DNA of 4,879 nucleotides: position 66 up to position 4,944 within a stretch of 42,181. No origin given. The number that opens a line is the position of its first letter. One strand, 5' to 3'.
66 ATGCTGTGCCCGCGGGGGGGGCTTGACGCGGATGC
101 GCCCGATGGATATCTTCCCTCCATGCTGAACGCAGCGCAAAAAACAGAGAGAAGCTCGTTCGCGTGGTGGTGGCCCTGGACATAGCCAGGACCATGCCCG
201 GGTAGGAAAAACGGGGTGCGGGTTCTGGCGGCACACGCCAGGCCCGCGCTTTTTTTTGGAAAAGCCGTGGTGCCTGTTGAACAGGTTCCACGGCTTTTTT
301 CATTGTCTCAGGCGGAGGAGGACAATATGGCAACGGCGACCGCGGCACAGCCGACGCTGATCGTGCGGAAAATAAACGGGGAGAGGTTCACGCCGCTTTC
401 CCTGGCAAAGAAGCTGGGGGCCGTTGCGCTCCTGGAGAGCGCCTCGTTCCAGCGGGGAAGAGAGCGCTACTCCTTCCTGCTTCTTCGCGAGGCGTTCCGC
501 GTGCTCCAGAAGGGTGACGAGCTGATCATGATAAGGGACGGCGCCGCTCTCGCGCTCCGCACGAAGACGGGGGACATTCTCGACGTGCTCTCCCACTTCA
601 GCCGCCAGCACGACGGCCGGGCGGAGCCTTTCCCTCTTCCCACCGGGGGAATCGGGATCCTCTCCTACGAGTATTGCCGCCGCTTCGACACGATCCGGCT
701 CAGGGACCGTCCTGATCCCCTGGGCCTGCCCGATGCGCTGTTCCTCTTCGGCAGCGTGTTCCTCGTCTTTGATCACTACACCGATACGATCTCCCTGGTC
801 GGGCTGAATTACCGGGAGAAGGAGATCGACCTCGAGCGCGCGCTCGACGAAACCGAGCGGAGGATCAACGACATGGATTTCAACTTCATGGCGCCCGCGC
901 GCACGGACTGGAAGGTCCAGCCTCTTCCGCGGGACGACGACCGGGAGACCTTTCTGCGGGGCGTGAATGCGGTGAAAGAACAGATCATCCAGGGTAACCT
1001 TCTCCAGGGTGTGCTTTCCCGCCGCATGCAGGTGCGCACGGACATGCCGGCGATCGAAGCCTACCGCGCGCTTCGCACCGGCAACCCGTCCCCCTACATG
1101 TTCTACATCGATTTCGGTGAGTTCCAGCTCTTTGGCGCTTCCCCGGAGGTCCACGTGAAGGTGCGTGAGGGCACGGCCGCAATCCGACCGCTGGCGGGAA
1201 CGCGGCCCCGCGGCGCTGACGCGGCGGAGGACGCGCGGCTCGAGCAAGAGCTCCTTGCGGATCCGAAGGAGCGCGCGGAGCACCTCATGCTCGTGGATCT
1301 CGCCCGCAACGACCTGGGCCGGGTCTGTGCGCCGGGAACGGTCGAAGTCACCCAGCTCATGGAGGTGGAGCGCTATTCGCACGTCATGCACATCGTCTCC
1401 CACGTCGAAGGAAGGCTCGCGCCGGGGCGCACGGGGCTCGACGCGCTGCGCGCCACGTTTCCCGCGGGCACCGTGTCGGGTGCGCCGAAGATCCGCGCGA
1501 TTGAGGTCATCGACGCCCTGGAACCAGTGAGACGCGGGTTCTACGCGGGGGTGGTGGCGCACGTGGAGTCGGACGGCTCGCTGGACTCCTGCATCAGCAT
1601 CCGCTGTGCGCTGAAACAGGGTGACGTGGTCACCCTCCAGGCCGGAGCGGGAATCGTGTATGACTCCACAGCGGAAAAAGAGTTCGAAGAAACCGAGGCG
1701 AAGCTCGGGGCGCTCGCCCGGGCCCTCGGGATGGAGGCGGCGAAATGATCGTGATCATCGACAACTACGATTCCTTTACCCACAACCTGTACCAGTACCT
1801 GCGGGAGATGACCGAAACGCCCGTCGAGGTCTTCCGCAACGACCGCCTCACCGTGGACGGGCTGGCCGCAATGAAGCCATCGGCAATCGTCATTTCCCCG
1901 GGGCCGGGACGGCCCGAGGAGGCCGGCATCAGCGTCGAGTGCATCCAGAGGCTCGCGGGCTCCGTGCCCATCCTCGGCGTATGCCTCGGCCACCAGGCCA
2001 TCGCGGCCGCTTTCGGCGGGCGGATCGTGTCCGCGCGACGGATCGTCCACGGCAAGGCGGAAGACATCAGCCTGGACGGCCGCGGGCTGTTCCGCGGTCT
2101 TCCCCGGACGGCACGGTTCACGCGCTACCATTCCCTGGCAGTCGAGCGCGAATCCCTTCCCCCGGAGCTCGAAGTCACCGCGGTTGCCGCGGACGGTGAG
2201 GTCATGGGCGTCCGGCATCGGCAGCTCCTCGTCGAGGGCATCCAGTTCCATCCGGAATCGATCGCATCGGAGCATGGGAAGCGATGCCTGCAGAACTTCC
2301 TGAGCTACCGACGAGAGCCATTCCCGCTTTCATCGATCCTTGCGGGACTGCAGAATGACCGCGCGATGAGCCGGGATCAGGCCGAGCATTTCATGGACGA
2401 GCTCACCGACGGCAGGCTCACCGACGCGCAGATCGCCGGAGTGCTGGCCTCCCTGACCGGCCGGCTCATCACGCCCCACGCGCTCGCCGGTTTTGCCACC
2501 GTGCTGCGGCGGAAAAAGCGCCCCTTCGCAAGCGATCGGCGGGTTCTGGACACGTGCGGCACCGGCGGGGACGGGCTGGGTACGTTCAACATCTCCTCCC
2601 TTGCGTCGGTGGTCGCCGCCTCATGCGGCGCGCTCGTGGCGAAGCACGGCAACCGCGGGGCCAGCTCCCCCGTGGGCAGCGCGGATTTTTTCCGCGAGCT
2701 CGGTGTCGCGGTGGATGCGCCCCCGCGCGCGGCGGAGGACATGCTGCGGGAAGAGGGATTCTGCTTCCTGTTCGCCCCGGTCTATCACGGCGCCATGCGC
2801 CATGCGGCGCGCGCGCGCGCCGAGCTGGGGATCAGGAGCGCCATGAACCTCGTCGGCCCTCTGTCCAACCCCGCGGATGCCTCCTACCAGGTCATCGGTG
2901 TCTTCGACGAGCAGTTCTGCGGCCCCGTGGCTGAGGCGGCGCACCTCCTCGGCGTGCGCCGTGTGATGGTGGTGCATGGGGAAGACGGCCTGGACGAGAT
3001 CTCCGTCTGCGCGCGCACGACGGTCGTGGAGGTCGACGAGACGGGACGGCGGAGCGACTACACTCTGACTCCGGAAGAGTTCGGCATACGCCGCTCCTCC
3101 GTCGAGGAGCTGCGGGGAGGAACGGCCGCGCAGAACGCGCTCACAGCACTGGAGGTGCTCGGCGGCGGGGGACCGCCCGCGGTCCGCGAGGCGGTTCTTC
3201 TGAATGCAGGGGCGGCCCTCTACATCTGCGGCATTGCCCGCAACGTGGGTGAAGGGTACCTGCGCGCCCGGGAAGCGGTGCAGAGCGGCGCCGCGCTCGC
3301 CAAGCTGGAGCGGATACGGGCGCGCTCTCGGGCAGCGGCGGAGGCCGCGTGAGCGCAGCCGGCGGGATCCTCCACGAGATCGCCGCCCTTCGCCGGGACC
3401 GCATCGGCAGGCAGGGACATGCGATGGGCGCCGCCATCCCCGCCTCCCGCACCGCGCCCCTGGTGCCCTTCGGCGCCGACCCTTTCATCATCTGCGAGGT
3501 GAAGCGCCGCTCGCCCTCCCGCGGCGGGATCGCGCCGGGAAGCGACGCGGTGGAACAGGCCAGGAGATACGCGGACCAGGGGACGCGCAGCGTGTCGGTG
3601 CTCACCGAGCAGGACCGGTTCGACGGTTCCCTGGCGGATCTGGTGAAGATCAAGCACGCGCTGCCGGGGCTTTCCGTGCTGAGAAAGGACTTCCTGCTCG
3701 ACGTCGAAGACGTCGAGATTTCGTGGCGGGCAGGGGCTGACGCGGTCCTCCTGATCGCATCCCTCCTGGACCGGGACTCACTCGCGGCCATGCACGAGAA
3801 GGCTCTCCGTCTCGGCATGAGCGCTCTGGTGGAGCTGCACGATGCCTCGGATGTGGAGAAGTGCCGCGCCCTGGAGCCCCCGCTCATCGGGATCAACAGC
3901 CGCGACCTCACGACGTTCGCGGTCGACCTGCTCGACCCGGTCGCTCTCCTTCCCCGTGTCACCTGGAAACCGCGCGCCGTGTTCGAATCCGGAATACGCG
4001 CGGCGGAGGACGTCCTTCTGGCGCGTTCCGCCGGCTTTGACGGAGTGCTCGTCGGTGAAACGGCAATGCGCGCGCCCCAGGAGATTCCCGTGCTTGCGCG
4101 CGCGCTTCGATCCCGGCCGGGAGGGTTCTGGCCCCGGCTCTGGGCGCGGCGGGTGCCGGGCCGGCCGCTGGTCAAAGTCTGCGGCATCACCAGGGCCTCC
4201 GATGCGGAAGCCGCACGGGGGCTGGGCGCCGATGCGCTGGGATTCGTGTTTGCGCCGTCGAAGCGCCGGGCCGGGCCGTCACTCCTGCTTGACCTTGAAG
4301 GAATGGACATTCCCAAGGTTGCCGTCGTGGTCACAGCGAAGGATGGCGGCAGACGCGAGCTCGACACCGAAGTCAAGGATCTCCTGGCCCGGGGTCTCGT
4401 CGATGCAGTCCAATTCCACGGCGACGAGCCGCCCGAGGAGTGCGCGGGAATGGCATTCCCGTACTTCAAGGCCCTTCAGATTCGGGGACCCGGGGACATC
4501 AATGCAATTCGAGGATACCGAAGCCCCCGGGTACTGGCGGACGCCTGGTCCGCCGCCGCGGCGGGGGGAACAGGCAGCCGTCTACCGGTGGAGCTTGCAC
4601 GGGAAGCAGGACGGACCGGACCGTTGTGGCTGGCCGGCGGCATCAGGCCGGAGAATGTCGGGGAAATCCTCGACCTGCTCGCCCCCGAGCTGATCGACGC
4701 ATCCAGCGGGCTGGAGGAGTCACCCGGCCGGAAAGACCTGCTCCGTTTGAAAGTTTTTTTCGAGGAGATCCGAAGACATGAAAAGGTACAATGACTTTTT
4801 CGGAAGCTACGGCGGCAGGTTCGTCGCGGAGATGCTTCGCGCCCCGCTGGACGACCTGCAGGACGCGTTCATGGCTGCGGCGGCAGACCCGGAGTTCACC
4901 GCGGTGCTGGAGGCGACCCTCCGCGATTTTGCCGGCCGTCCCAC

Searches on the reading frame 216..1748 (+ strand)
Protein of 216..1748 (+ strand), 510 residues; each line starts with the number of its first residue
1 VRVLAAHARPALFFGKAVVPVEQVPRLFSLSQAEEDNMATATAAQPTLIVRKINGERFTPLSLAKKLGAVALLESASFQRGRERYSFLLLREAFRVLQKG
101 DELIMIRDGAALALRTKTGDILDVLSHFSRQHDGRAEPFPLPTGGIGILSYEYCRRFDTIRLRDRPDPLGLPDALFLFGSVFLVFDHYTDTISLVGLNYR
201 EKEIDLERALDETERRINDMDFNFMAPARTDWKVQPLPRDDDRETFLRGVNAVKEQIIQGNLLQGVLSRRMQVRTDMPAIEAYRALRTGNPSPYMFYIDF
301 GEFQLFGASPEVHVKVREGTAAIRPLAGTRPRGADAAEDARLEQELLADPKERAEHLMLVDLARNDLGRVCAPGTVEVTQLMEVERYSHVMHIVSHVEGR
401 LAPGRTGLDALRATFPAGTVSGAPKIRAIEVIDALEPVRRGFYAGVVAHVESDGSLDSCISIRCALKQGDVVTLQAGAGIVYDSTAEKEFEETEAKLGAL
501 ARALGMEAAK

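Call 24: search_protein_families(library=pfam, proteins=[window:216-1748:+], max_evalue=0.00001)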
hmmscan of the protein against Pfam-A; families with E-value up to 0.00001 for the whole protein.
window:216-1748:+ (510 aa): 2 families
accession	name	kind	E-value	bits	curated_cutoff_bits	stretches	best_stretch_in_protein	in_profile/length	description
PF00425.24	Chorismate_bind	-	1.2e-90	304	27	1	243-496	2-257/257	chorismate binding enzyme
PF04715.19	Anth_synt_I_N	-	2.3e-18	67.2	23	1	58-192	3-138/140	Anthranilate synthase component I, N terminal region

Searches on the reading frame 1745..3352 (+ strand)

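Call 24: search_protein_families(library=pfam, proteins=[window:1745-3352:+], max_evalue=0.00001)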
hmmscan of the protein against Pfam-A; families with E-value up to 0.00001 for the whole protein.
window:1745-3352:+ (535 aa): 4 families
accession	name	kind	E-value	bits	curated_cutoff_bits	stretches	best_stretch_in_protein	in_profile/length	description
PF00591.27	Glycos_transf_3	-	1e-80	271.5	27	1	266-518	3-253/253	Glycosyl transferase family, a/b domain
PF00117.34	GATase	-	4.2e-54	183.5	22.8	1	3-186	1-187/190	Glutamine amidotransferase class-I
PF07722.19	Peptidase_C26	-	1.8e-11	44.7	20.5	1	70-171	102-219/219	Peptidase C26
PF02885.22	Glycos_trans_3N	-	1.5e-10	41.1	26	1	198-256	3-61/63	Glycosyl transferase family, helical bundle domain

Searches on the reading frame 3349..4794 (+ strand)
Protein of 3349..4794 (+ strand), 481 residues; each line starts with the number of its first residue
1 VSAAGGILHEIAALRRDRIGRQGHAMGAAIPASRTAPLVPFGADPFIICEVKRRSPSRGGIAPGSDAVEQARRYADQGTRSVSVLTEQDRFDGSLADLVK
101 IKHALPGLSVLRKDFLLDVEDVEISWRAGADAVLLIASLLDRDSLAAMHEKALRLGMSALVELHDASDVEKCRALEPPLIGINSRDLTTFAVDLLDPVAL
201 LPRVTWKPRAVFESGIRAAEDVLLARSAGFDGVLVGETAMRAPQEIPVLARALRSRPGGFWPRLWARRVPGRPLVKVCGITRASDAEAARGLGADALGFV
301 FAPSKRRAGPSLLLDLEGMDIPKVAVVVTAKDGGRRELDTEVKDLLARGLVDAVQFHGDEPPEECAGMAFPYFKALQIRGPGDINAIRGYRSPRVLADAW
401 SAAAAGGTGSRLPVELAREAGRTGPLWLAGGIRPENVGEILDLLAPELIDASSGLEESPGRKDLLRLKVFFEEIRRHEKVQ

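Call 24: search_protein_families(library=pfam, proteins=[window:3349-4794:+], max_evalue=0.00001)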
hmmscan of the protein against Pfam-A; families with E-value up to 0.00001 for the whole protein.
window:3349-4794:+ (481 aa): 2 families
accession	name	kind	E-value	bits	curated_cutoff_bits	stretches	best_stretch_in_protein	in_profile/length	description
PF00218.27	IGPS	-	5.2e-54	183.5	27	1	45-244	48-246/254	Indole-3-glycerol phosphate synthase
PF00697.28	PRAI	-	9.1e-21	74.9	22.7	1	275-472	1-192/193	N-(5'phosphoribosyl)anthranilate (PRA) isomerase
